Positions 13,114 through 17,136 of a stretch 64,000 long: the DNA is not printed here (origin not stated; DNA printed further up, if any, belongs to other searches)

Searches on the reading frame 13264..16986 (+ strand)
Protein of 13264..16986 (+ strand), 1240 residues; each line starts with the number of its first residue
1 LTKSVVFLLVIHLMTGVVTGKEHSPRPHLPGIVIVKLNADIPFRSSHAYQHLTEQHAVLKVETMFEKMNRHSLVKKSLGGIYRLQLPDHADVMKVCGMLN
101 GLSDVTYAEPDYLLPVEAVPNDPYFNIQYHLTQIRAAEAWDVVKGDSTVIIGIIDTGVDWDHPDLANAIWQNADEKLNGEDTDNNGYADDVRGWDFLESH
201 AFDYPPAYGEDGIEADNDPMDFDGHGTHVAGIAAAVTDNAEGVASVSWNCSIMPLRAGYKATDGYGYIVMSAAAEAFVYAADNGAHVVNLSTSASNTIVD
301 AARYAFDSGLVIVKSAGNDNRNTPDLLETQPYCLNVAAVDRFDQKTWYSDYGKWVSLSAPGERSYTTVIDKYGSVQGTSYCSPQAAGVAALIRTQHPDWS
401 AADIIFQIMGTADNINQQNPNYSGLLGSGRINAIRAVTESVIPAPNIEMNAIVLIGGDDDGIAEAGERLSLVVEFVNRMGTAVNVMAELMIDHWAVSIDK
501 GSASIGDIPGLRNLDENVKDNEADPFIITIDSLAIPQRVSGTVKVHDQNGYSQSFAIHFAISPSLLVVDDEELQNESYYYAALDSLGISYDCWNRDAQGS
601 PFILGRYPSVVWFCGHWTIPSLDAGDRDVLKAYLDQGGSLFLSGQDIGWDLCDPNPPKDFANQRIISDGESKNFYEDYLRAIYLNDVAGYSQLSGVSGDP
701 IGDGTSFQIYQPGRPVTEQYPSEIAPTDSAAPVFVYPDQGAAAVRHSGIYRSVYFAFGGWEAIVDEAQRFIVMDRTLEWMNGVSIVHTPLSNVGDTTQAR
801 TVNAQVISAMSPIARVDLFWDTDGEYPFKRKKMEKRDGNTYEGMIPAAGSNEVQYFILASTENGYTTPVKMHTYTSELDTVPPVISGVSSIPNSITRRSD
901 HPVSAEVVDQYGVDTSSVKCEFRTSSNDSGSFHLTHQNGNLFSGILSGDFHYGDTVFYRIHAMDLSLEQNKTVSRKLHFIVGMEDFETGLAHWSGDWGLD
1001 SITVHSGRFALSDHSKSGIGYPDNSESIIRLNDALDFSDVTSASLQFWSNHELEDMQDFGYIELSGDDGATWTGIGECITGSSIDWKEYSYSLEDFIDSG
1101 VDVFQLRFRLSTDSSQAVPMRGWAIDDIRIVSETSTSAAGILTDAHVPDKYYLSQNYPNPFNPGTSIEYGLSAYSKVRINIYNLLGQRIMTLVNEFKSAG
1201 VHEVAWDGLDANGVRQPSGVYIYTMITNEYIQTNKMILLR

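Call 50: search_protein_families(library=pfam, max_evalue=0.00001, proteins=[window:13264-16986:+])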
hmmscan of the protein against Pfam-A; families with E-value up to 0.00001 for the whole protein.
window:13264-16986:+ (1240 aa): 3 families
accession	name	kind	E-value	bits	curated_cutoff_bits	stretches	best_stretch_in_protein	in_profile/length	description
PF00082.27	Peptidase_S8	-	4.5e-39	134.9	21.8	1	147-421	2-282/288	Subtilase family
PF13860.13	FlgD_ig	-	2.4e-08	34.3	27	1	1172-1225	20-73/79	FlgD Ig-like domain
PF20773.4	InhA-like_MAM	-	2.6e-07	30.8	26.9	1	1030-1131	52-163/191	Immune inhibitor A-like, MAM domain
